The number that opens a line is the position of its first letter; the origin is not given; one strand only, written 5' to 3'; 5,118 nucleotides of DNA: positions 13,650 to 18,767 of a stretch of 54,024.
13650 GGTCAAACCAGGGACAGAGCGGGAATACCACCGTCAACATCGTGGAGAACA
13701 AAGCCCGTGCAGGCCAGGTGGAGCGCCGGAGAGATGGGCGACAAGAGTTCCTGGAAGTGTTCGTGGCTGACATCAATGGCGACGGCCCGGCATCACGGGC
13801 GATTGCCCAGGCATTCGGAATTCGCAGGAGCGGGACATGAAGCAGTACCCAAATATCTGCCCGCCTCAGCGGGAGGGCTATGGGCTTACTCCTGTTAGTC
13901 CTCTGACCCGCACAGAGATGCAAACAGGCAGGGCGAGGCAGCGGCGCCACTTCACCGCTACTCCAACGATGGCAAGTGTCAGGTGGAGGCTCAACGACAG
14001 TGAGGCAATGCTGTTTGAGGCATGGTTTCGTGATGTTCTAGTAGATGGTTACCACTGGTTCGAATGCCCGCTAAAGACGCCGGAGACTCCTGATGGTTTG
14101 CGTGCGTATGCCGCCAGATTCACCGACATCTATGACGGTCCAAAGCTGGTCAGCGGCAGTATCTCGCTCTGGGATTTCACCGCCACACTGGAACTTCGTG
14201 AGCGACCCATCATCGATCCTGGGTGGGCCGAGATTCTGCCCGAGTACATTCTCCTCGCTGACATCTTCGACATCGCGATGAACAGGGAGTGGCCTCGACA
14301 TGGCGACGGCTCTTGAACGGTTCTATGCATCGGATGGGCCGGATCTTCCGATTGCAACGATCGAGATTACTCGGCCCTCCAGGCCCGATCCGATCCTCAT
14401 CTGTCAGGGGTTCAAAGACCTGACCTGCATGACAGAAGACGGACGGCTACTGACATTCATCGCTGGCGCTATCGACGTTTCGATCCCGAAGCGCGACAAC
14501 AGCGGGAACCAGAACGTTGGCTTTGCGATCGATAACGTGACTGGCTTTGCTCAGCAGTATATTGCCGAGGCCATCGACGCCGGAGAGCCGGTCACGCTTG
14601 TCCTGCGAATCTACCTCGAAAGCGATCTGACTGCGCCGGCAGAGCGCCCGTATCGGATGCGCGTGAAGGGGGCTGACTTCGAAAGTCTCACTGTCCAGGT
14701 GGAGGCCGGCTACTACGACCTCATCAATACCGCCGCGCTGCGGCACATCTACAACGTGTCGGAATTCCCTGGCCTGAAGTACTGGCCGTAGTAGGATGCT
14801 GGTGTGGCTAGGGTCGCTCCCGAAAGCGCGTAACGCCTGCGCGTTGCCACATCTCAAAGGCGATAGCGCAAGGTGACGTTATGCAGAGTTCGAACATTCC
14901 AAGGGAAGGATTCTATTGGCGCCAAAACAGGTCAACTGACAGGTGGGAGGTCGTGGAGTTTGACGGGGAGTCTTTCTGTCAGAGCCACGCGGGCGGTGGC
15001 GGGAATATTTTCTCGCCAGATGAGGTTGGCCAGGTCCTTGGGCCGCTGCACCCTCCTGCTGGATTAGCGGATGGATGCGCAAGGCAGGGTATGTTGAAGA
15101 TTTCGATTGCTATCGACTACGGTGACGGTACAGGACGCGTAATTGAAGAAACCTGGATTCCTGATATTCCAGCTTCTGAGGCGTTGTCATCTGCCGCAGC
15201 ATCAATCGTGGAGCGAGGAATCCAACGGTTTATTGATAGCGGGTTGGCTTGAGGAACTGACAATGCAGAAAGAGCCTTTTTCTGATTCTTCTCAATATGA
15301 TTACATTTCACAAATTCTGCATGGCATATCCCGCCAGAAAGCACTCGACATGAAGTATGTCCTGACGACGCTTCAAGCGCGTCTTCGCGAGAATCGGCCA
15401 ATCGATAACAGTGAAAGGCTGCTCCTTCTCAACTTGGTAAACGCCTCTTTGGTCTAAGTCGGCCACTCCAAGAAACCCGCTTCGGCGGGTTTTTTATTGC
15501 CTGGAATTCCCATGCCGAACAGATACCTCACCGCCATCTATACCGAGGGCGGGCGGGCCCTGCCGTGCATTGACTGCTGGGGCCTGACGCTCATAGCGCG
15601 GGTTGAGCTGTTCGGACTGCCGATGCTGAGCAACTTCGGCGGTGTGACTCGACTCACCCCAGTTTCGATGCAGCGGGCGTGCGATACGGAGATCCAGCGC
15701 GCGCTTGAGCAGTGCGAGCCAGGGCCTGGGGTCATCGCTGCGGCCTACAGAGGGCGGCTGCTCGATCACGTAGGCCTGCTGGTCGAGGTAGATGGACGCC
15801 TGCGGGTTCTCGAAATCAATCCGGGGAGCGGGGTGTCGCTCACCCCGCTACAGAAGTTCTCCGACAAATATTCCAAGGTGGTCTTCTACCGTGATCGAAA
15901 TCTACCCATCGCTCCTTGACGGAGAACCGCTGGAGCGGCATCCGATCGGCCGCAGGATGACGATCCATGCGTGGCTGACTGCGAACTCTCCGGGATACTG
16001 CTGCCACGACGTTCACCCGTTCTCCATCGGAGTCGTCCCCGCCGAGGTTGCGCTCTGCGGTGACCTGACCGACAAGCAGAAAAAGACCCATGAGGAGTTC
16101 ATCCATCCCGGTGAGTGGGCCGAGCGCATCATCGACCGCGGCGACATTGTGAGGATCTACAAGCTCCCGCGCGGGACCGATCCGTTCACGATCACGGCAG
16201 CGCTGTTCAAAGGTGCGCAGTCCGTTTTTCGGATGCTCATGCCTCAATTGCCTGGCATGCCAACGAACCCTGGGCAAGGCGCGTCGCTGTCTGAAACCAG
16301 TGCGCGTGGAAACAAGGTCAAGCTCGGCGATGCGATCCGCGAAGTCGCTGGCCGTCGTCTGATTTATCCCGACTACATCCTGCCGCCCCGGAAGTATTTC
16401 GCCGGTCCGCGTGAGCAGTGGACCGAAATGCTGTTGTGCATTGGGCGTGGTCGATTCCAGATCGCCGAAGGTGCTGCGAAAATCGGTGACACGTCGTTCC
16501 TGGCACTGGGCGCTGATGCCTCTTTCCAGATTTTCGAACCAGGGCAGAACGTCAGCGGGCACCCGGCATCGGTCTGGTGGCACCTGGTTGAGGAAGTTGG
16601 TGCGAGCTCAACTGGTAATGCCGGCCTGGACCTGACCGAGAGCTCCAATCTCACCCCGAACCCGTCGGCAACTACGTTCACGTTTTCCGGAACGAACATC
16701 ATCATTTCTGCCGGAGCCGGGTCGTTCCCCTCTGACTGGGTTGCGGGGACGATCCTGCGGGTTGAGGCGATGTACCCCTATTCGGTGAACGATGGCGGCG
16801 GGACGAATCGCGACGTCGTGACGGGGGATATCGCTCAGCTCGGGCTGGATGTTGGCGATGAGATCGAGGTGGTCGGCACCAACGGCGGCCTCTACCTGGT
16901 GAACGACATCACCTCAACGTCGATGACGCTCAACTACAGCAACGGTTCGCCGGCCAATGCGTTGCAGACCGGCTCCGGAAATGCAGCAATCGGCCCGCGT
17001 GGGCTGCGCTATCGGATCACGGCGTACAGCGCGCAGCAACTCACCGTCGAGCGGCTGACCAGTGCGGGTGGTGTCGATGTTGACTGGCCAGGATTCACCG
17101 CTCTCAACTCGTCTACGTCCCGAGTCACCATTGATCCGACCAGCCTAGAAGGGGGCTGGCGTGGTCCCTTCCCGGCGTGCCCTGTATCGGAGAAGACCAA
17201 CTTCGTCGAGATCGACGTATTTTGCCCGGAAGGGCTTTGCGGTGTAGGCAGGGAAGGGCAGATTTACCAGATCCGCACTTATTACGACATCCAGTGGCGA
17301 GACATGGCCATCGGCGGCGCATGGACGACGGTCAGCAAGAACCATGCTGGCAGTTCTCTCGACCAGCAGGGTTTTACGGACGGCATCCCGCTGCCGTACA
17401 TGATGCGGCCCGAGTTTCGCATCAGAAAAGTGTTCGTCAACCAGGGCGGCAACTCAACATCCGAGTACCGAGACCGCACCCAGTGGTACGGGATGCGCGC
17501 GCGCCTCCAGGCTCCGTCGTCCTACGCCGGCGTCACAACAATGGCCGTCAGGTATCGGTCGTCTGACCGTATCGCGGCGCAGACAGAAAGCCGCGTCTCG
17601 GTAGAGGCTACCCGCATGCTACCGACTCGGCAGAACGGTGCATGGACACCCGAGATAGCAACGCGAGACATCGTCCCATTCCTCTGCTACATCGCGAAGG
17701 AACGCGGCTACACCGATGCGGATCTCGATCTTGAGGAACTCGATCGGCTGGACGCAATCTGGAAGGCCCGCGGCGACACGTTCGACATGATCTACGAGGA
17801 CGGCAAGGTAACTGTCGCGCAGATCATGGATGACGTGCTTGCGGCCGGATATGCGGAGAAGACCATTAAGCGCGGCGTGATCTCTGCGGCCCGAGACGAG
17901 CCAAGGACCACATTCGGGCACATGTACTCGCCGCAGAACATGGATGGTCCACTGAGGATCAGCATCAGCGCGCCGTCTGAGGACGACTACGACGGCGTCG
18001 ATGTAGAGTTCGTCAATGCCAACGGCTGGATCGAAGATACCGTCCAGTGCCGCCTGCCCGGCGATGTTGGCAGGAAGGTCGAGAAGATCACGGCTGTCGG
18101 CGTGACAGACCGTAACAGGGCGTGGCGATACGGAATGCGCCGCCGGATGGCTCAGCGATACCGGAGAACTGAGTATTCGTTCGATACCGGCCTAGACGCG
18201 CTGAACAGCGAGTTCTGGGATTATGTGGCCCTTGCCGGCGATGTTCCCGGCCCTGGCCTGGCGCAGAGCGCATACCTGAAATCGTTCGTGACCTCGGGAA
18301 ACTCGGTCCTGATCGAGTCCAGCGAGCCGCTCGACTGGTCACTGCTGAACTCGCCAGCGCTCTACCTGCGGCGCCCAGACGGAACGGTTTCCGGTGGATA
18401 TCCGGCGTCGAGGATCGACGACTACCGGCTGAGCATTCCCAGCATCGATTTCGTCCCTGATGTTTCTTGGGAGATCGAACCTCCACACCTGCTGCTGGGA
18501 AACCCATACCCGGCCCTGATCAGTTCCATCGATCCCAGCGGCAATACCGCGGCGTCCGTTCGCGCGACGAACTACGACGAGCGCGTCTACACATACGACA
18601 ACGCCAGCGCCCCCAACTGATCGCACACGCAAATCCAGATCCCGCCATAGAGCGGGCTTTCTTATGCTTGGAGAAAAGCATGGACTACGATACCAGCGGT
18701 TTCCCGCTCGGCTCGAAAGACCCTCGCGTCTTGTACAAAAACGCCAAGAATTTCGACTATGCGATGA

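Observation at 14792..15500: Low-GC two-gene moron with its own terminator inserted in the tail-tip module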

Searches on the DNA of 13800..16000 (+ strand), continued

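Call 102: get_annotated_region(hit=H61, flank=700)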
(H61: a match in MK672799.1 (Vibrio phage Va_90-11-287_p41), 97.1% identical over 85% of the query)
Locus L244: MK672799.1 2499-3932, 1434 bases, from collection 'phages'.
description: Vibrio phage Va_90-11-287_p41, complete genome.
organism: Vibrio phage Va_90-11-287_p41 (NCBI taxid 2565520)
taxonomy: Viruses; Duplodnaviria; Heunggongvirae; Uroviricota; Caudoviricetes
host: Vibrio anguillarum strain 90-11-287; source: -; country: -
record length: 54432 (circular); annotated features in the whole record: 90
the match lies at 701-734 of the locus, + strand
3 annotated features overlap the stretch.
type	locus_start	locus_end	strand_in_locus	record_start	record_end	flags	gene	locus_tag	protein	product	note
CDS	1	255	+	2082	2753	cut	-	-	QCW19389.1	repressor protein C2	c2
CDS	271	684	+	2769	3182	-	-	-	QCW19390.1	hypothetical protein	unknown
CDS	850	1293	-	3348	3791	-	-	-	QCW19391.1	hypothetical protein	unknown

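Call 103: get_annotated_region(hit=H62, flank=700)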
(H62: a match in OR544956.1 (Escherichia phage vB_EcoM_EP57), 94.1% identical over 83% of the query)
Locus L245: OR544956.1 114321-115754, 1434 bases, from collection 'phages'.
description: Escherichia phage vB_EcoM_EP57, complete genome.
organism: Escherichia phage vB_EcoM_EP57 (NCBI taxid 3090672)
taxonomy: Viruses; Duplodnaviria; Heunggongvirae; Uroviricota; Caudoviricetes; Stephanstirmvirinae; Phapecoctavirus
host: Escherichia coli O157:H7; source: waste water; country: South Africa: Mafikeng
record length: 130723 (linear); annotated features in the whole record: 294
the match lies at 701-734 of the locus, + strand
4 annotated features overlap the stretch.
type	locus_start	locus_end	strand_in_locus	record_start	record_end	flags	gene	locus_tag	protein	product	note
CDS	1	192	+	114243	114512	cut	-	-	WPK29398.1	hypothetical protein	-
CDS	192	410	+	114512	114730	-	-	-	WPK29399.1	hypothetical protein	-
CDS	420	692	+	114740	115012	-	-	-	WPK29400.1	hypothetical protein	-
CDS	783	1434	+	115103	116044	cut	-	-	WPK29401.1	hypothetical protein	-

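Call 104: get_annotated_region(hit=H65, flank=700)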
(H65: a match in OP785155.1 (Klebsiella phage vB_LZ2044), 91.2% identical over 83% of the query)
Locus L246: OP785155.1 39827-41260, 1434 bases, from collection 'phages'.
description: Klebsiella phage vB_LZ2044, complete genome.
organism: Klebsiella phage vB_LZ2044 (NCBI taxid 2996108)
taxonomy: Viruses; Duplodnaviria; Heunggongvirae; Uroviricota; Caudoviricetes; Drexlerviridae; Webervirus
host: Klebsiella pneumoniae subsp. pneumoniae NTUH-K2044; source: sewage of Affiliated Hospital of Southwest Medical University; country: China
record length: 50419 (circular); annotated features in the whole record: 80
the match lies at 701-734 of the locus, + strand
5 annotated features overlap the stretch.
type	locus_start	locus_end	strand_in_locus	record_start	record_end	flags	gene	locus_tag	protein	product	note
CDS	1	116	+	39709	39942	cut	-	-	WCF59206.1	hypothetical protein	-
CDS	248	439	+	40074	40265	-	-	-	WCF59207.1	hypothetical protein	-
CDS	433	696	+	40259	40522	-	-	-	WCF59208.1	hypothetical protein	-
CDS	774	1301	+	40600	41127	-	-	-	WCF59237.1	putative terminase small subunit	-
CDS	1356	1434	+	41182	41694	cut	-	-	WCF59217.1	homing endonuclease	-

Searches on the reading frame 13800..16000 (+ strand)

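Call 36: search_protein_families(library=padloc, proteins=[L004:3062-3538:+], max_evalue=1)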
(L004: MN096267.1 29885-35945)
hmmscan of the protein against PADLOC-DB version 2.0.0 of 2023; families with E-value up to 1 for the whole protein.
L004:3062-3538:+ (159 aa): 0 families

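Call 37: search_protein_families(library=ncbifam, proteins=[L004:3062-3538:+], max_evalue=1)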
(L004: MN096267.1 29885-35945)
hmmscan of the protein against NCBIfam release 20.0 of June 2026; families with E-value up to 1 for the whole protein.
L004:3062-3538:+ (159 aa): 0 families

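Call 45: search_protein_families(library=phrogs, proteins=[L004:3062-3538:+, L002:3067-3471:+], max_evalue=1)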
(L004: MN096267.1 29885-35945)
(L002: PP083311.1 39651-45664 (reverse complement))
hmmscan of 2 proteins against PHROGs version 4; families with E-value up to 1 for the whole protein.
L004:3062-3538:+ (159 aa): 5 families
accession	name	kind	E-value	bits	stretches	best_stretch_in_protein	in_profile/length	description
phrog_35241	-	unknown function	6.5e-37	126.6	1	99-159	6-64/64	-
phrog_14495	-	unknown function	0.00014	22.8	1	6-73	59-140/140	-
phrog_3483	-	unknown function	0.035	15.1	1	5-22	2-19/183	-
phrog_11243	-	unknown function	0.16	13.4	1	96-125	44-73/93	-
phrog_35158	-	unknown function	0.25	12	1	4-24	3-23/209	-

L002:3067-3471:+ (135 aa): 4 families
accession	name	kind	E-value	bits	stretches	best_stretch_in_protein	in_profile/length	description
phrog_35241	-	unknown function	7.2e-29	100.8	1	81-135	10-64/64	-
phrog_14495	-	unknown function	0.00025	21.9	1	6-73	59-140/140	-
phrog_3483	-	unknown function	0.014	16.3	1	5-23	2-20/183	-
phrog_35158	-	unknown function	0.063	13.9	1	4-43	3-42/209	-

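Call 46: search_protein_families(library=pfam, proteins=[L004:3062-3538:+, L002:3067-3471:+], max_evalue=10)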
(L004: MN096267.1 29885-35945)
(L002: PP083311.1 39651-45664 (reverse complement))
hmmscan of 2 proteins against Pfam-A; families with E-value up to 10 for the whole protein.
L004:3062-3538:+ (159 aa): 1 family
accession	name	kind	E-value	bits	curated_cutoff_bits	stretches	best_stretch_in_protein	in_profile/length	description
PF11815.13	DUF3336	-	0.11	12.6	25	1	94-139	38-83/138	Domain of unknown function (DUF3336)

L002:3067-3471:+ (135 aa): 0 families

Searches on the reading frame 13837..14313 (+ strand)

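Call 4: search_protein_families(library=pfam, proteins=[window:13837-14313:+], max_evalue=1)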
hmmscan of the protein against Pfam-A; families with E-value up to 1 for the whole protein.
window:13837-14313:+ (159 aa): 0 families

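Call 5: search_protein_families(library=phrogs, proteins=[window:13837-14313:+], max_evalue=1)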
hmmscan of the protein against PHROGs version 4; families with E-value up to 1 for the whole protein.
window:13837-14313:+ (159 aa): 1 family
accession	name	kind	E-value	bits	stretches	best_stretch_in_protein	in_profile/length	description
phrog_384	-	head and packaging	6.1e-58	198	1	1-158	129-288/393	virion structural protein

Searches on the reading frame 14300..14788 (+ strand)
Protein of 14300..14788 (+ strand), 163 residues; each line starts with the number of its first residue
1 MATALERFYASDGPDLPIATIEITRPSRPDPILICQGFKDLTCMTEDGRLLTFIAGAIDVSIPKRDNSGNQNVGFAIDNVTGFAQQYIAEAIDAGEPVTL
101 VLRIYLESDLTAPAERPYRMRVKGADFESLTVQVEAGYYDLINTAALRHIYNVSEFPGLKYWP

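Call 4: search_protein_families(library=pfam, proteins=[window:14300-14788:+], max_evalue=1)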
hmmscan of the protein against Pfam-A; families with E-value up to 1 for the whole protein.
window:14300-14788:+ (163 aa): 1 family
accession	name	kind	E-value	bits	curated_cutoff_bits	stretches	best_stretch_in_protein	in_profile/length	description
PF08875.16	DUF1833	-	4e-29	101.5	21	1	4-151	2-150/150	Domain of unknown function (DUF1833)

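Call 5: search_protein_families(library=phrogs, proteins=[window:14300-14788:+], max_evalue=1)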
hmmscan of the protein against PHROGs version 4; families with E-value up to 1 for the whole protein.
window:14300-14788:+ (163 aa): 1 family
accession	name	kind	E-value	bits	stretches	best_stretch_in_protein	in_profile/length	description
phrog_396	-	tail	2.4e-57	194.3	1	2-162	3-164/164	minor tail protein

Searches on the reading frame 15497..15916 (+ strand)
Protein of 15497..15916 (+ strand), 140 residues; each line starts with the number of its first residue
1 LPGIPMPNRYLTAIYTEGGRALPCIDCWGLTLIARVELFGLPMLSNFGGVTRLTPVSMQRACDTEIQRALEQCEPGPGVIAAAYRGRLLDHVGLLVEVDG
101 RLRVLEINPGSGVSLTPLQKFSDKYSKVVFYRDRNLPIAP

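Call 4: search_protein_families(library=pfam, proteins=[window:15497-15916:+], max_evalue=1)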
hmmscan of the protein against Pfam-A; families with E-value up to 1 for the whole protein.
window:15497-15916:+ (140 aa): 2 families
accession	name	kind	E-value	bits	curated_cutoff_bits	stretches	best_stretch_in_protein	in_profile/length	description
PF00877.26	NLPC_P60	-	0.045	14.2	23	1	15-119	4-92/105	NlpC/P60 family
PF05708.18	Peptidase_C92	-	0.13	12.8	27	1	90-133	26-72/166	Permuted papain-like amidase enzyme, YaeF/YiiX, C92 family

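Call 5: search_protein_families(library=phrogs, proteins=[window:15497-15916:+], max_evalue=1)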
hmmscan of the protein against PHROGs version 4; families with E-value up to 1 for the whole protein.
window:15497-15916:+ (140 aa): 1 family
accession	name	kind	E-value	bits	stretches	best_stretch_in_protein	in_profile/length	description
phrog_329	-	tail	1.3e-09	37.9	1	8-136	543-659/949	minor tail protein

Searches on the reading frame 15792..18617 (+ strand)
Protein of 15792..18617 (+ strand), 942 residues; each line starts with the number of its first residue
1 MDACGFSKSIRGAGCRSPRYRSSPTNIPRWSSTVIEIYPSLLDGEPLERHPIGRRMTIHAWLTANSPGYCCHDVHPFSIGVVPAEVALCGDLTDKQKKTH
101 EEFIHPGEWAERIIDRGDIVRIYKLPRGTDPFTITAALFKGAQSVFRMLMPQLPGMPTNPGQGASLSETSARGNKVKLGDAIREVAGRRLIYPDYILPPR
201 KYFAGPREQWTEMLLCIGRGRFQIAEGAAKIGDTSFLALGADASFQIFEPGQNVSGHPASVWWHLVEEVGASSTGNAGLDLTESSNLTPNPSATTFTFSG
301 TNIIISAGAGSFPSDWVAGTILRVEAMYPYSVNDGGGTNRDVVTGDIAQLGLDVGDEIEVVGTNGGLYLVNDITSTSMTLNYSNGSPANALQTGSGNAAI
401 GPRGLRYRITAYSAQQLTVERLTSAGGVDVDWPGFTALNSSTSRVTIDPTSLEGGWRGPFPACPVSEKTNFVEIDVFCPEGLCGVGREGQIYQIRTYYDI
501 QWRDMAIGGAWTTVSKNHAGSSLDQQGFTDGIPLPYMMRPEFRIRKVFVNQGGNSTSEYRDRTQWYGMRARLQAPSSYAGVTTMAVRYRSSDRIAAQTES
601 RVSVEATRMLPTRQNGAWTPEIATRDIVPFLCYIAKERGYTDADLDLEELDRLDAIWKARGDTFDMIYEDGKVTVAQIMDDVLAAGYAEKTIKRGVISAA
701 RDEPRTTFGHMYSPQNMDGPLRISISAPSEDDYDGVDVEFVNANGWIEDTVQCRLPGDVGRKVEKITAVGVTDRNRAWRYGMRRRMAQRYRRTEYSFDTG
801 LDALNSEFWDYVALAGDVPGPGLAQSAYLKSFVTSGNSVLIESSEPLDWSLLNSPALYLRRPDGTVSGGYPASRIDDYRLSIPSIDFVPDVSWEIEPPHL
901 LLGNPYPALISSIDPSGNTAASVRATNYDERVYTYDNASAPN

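Call 4: search_protein_families(library=pfam, proteins=[window:15792-18617:+], max_evalue=1)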
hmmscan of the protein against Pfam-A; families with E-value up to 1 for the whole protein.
window:15792-18617:+ (942 aa): 2 families
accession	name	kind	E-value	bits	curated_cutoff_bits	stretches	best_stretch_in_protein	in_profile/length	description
PF13550.12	Phage-tail_3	-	0.0002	21.8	23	1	727-817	60-151/164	Putative phage tail protein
PF13067.11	DUF3930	-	0.23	11.7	25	1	98-115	9-26/51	Protein of unknown function (DUF3930)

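Call 5: search_protein_families(library=phrogs, proteins=[window:15792-18617:+], max_evalue=1)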
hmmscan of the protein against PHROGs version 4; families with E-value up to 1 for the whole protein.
window:15792-18617:+ (942 aa): 5 families
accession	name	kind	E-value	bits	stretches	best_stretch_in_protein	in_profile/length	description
phrog_469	-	tail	2.2e-295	983.3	1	34-942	3-901/903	tail protein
phrog_23466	-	unknown function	1.9e-161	537.9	1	584-942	1-355/358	-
phrog_31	-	tail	5.6e-26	91.7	1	472-940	372-853/1565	central tail fiber J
phrog_24367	-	unknown function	1.3e-09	38.2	1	127-259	83-217/408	-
phrog_15723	-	unknown function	0.076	13.6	1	718-782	108-175/223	-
